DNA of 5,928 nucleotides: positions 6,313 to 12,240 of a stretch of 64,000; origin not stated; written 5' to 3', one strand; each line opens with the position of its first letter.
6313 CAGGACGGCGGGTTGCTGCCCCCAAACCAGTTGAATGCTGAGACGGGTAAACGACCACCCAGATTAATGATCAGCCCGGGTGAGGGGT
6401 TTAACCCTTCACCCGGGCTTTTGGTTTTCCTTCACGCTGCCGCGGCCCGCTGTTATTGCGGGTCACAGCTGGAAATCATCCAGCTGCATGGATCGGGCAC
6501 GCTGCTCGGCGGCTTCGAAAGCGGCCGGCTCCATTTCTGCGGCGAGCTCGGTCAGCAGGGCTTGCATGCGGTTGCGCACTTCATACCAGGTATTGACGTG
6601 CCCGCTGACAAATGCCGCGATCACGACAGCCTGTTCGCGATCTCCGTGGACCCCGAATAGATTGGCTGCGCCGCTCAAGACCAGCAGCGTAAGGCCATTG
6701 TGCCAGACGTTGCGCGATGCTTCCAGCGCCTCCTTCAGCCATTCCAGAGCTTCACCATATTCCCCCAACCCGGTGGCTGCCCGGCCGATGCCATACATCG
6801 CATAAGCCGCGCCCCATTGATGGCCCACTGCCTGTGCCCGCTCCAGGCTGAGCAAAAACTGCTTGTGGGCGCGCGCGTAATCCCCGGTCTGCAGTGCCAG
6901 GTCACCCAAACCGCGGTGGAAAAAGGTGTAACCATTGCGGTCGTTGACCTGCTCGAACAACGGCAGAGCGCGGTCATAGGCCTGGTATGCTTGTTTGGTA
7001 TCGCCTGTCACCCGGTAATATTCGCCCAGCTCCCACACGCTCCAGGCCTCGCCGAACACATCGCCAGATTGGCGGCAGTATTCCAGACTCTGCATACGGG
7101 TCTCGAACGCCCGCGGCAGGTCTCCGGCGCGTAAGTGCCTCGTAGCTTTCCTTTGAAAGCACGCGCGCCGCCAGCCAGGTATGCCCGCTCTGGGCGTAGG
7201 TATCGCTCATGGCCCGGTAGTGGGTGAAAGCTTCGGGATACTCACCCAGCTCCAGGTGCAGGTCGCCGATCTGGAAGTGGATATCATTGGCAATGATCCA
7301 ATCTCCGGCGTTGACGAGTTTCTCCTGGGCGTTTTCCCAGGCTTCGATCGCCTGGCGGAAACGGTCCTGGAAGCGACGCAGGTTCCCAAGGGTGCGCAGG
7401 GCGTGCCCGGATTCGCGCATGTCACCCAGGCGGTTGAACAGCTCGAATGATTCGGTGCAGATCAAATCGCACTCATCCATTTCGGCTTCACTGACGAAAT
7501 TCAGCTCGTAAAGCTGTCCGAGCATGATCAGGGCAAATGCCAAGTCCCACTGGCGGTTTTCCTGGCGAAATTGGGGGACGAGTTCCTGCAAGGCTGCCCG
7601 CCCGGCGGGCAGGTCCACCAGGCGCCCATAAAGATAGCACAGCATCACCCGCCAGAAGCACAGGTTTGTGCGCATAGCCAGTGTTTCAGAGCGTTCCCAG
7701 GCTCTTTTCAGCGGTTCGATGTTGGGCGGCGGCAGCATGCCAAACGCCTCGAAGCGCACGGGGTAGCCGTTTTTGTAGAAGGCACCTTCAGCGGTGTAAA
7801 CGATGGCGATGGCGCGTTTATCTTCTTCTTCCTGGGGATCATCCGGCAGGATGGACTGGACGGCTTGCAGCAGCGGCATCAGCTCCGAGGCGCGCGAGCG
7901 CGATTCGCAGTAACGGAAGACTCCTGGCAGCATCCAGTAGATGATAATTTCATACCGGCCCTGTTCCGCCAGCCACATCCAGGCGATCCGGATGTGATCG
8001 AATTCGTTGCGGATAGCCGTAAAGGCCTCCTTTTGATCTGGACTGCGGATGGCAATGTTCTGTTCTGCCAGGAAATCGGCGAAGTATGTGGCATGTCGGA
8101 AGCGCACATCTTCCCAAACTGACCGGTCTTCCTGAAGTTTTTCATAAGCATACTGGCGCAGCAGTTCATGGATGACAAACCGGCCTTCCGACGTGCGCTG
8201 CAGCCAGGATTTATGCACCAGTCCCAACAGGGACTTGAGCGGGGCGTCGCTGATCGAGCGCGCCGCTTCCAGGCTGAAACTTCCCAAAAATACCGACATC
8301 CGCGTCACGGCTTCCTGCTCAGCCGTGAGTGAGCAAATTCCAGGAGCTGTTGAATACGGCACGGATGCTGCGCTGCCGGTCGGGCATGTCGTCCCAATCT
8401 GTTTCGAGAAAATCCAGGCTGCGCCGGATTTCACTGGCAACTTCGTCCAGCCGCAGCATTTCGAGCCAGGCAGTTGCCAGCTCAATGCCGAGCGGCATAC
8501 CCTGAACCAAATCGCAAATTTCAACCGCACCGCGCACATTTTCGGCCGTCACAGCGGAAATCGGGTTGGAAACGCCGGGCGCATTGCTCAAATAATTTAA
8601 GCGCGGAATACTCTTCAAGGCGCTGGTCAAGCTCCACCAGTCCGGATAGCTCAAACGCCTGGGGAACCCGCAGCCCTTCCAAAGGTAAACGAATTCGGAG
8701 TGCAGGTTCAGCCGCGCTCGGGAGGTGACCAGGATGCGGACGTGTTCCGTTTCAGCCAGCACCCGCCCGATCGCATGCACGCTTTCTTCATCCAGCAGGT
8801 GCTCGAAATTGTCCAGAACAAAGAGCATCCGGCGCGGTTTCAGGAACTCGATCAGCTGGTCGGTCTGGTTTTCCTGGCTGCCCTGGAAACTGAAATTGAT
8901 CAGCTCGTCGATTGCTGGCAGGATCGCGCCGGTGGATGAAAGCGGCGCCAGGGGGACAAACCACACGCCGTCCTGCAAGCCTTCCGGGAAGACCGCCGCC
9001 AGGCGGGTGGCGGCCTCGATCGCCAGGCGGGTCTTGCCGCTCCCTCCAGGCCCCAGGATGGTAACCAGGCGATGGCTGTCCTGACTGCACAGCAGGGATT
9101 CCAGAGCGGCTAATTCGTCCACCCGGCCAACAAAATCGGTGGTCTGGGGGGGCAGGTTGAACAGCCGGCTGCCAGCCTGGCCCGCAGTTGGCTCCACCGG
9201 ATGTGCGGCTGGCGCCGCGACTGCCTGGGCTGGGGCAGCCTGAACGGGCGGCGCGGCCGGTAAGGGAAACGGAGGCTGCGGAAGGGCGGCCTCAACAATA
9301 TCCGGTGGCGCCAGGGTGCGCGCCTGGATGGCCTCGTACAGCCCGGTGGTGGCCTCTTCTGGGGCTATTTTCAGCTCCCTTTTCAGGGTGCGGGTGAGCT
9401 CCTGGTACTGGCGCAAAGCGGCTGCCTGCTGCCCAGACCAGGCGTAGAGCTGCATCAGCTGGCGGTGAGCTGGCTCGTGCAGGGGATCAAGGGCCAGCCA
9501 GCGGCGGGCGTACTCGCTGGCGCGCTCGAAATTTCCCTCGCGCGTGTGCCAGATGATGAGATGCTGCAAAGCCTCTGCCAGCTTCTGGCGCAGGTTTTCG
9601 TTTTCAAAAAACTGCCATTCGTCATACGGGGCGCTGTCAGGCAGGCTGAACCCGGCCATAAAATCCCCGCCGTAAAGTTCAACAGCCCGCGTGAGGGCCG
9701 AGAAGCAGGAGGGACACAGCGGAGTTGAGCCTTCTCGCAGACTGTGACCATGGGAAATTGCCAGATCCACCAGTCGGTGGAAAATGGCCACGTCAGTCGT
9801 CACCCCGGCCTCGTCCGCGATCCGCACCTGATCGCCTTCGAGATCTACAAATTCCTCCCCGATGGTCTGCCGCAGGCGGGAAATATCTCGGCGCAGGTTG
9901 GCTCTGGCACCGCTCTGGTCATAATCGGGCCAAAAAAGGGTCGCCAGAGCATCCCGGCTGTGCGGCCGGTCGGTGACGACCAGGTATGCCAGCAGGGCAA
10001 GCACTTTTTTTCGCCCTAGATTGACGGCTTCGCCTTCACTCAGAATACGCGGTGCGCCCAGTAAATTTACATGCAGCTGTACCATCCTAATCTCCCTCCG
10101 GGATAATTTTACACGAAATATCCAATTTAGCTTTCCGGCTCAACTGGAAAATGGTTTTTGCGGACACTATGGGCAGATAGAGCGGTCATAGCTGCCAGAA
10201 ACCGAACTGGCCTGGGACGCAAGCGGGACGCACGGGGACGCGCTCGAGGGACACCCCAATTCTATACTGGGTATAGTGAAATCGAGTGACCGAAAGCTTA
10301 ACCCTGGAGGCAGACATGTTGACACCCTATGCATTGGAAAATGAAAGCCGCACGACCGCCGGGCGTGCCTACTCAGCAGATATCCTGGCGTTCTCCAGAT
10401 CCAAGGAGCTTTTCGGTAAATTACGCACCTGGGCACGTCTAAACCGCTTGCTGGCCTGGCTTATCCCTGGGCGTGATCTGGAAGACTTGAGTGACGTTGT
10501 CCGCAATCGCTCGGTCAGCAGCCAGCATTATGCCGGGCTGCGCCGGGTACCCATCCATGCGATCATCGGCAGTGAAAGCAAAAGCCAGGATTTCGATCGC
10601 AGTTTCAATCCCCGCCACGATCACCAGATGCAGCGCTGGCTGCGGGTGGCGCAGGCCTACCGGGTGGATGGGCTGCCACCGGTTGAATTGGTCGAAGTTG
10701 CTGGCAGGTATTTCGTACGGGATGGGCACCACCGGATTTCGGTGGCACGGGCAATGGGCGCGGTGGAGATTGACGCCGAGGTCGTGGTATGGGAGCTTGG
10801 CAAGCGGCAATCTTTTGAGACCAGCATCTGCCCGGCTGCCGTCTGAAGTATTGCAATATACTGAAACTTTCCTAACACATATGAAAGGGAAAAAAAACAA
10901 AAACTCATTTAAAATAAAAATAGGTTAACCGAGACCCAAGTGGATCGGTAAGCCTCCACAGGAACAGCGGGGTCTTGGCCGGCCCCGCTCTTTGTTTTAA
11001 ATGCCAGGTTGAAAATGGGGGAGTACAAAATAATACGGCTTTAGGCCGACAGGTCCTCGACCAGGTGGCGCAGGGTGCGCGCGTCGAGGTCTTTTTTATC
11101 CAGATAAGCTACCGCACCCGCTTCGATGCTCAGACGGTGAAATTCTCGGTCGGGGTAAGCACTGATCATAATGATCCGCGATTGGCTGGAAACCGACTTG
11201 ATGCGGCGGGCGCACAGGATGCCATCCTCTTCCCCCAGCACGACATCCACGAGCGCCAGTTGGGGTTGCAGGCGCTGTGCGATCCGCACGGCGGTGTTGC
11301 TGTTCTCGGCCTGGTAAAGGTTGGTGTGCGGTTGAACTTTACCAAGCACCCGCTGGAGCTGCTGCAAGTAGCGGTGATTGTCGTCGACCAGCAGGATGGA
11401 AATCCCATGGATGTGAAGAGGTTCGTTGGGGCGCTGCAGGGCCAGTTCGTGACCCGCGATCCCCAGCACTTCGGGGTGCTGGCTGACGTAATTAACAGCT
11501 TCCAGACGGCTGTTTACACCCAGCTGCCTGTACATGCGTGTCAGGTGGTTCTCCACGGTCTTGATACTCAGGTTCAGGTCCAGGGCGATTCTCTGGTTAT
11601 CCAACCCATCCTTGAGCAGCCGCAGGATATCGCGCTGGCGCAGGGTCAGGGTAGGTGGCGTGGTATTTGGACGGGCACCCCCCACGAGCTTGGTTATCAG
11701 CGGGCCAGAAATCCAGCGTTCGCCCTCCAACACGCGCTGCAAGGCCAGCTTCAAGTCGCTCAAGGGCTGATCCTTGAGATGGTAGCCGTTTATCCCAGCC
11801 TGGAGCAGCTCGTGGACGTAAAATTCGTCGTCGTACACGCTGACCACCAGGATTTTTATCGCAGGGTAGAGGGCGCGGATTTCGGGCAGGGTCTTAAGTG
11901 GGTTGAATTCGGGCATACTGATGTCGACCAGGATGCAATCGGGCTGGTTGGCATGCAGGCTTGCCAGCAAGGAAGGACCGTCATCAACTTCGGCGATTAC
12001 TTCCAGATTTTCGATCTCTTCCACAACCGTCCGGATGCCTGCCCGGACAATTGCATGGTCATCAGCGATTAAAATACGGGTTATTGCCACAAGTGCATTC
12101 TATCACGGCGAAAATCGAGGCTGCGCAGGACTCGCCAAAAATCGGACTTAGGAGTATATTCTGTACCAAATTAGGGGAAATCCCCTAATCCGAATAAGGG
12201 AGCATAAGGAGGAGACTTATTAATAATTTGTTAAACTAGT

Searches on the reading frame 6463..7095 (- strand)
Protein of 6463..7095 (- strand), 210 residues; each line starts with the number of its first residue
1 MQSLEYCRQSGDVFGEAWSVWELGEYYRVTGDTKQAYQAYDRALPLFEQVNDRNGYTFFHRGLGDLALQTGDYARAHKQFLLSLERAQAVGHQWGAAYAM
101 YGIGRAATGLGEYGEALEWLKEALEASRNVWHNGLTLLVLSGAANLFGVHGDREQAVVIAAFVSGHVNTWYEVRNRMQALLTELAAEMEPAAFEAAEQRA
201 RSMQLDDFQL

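Call 73: search_protein_families(library=pfam, proteins=[window:6463-7095:-], max_evalue=0.001)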
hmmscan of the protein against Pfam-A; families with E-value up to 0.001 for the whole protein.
window:6463-7095:- (210 aa): 10 families
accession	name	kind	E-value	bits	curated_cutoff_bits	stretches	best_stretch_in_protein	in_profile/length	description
PF13424.12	TPR_12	-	3.5e-19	69.2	30.1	2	61-128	7-76/77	Tetratricopeptide repeat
PF07719.23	TPR_2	-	5.1e-12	45.4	27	1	97-127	1-31/34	Tetratricopeptide repeat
PF13181.12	TPR_8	-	2.5e-08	33.9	25.7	0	98-129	2-33/34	Tetratricopeptide repeat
PF00515.34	TPR_1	-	1.2e-07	31.7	27.8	0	97-125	1-29/34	Tetratricopeptide repeat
PF13432.12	TPR_16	-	1.7e-06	28.8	32.7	1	63-127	3-61/65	Tetratricopeptide repeat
PF14559.12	TPR_19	-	1.9e-06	28.5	25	0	38-88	5-56/68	Tetratricopeptide repeat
PF17874.7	TPR_MalT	-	7.3e-06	25.9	45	1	8-157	71-222/336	MalT-like TPR region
PF13374.12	TPR_10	-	2.1e-05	24.8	27.5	0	97-129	2-34/42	Tetratricopeptide repeat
PF13176.12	TPR_7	-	0.00023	21.5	27.9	0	99-128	1-30/36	Tetratricopeptide repeat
PF13428.12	TPR_14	-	0.00033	21.5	23.5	0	20-47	4-31/44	Tetratricopeptide repeat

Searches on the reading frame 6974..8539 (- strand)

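Call 73: search_protein_families(library=pfam, proteins=[window:6974-8539:-], max_evalue=0.001)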
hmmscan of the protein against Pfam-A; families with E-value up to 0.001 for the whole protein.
window:6974-8539:- (521 aa): 4 families
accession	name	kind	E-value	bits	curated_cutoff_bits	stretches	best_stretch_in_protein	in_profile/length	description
PF13424.12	TPR_12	-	8.8e-06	26.3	30.1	1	379-442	4-69/77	Tetratricopeptide repeat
PF07719.23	TPR_2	-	2.1e-05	24.7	27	0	420-442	3-25/34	Tetratricopeptide repeat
PF14938.12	SNAP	-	2.4e-05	24.4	25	1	354-451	90-188/282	Soluble NSF attachment protein, SNAP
PF00515.34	TPR_1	-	0.00017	21.7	27.8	0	420-442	3-25/34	Tetratricopeptide repeat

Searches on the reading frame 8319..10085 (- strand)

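Call 73: search_protein_families(library=pfam, proteins=[window:8319-10085:-], max_evalue=0.001)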
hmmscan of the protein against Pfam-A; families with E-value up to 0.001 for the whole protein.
window:8319-10085:- (588 aa): 6 families
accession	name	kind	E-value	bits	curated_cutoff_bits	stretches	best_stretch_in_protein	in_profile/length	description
PF03704.23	BTAD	-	2.4e-22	80.3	22.1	1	127-254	25-146/146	Bacterial transcriptional activator domain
PF00931.28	NB-ARC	-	9.7e-09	35.3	23.5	1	327-457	7-137/248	NB-ARC domain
PF13191.12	AAA_16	-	2.6e-07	31.8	32.6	1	318-452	2-165/167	AAA ATPase domain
PF05729.18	NACHT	-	4.7e-07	30.2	26.7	1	339-458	1-131/167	NACHT domain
PF13401.12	AAA_22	-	3.4e-06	27.8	27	1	337-451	4-118/130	AAA domain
PF13428.12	TPR_14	-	0.00059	20.7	23.5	0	171-213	2-44/44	Tetratricopeptide repeat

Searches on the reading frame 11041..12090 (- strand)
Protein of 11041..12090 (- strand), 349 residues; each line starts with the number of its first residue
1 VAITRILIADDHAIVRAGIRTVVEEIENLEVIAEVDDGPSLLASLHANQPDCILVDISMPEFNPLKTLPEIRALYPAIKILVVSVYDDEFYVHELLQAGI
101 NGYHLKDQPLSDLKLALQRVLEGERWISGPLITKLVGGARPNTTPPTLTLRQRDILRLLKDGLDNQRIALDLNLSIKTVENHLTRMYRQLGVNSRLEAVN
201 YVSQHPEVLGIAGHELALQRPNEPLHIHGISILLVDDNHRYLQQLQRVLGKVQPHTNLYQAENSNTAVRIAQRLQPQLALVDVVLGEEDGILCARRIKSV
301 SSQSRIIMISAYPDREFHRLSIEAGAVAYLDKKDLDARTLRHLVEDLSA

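Call 6: search_protein_families(library=pfam, proteins=[window:11041-12090:-], max_evalue=0.01)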
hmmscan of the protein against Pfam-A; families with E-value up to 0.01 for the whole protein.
window:11041-12090:- (349 aa): 4 families
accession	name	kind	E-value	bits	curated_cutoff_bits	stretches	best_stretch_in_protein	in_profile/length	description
PF00072.30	Response_reg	-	6.2e-41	139.5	30.2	2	6-117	1-110/111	Response regulator receiver domain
PF00196.25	GerE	-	5.9e-16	58.3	23.5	1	147-201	2-56/57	Bacterial regulatory proteins, luxR family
PF08281.18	Sigma70_r4_2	-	1.3e-05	25.2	25.7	1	147-189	10-53/54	Sigma-70, region 4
PF14493.12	HTH_40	-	0.00064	20.4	27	1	156-189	6-39/89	Helix-turn-helix domain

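Call 15: search_protein_families(library=ncbifam, proteins=[window:11041-12090:-], max_evalue=0.00001)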
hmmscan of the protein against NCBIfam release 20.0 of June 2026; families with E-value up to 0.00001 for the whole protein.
window:11041-12090:- (349 aa): 76 families (the best 25 are shown)
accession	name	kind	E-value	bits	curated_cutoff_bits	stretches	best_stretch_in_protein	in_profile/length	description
NF052445.1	RespRegMctR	equivalog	3.5e-51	173.5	300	2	5-205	3-202/205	two-component system response regulator MctR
NF007935.0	PRK10651.1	equivalog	4.3e-46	156.8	250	2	4-205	7-213/216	two-component system response regulator NarL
NF011896.0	PRK15369.1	equivalog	1.3e-45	155.6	242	1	3-202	3-204/211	two component system response regulator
NF007018.1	PRK09483.1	equivalog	3.3e-38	131.5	280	2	5-199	3-200/217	UvrY/SirA/GacA family response regulator transcription factor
NF047785.1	respo_reg_MadR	equivalog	8.2e-38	129.9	300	1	5-204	2-205/209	MadR family response regulator transcription factor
NF007708.0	PRK10403.1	equivalog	4.9e-32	111.1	343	1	5-199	8-205/215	nitrate/nitrite response regulator protein NarP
NF007403.0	PRK09935.1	equivalog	6.3e-32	110.9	271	1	2-205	2-207/210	fimbria biosynthesis transcriptional regulator FimZ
NF007419.0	PRK09958.1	equivalog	1.8e-31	109.3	251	2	7-202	4-198/204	acid-sensing system DNA-binding response regulator EvgA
NF041367.1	CheY_Halo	equivalog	1.6e-26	93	200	2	232-333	1-100/114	chemotaxis protein CheY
NF008098.0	PRK10840.1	equivalog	7.3e-24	84.4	235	1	4-203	4-206/216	response regulator transcription factor RcsB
NF041830.1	RR_TF_ErdR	exception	1.3e-23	83.8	390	1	5-204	3-207/213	response regulator transcription factor ErdR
NF001965.0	PRK00742.1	subfamily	3.7e-23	82.3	293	2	4-85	4-84/357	chemotaxis-specific protein-glutamate methyltransferase CheB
NF009206.0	PRK12555.1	subfamily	8.4e-21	74.3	342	2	5-86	2-82/340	chemotaxis-specific protein-glutamate methyltransferase CheB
NF008469.0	PRK11361.1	equivalog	1.4e-20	73.5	714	2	2-122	3-121/461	acetoacetate metabolism transcriptional regulator AtoC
NF007685.0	PRK10360.1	equivalog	2.5e-20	73.1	258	1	5-197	3-187/196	response regulator transcription factor UhpA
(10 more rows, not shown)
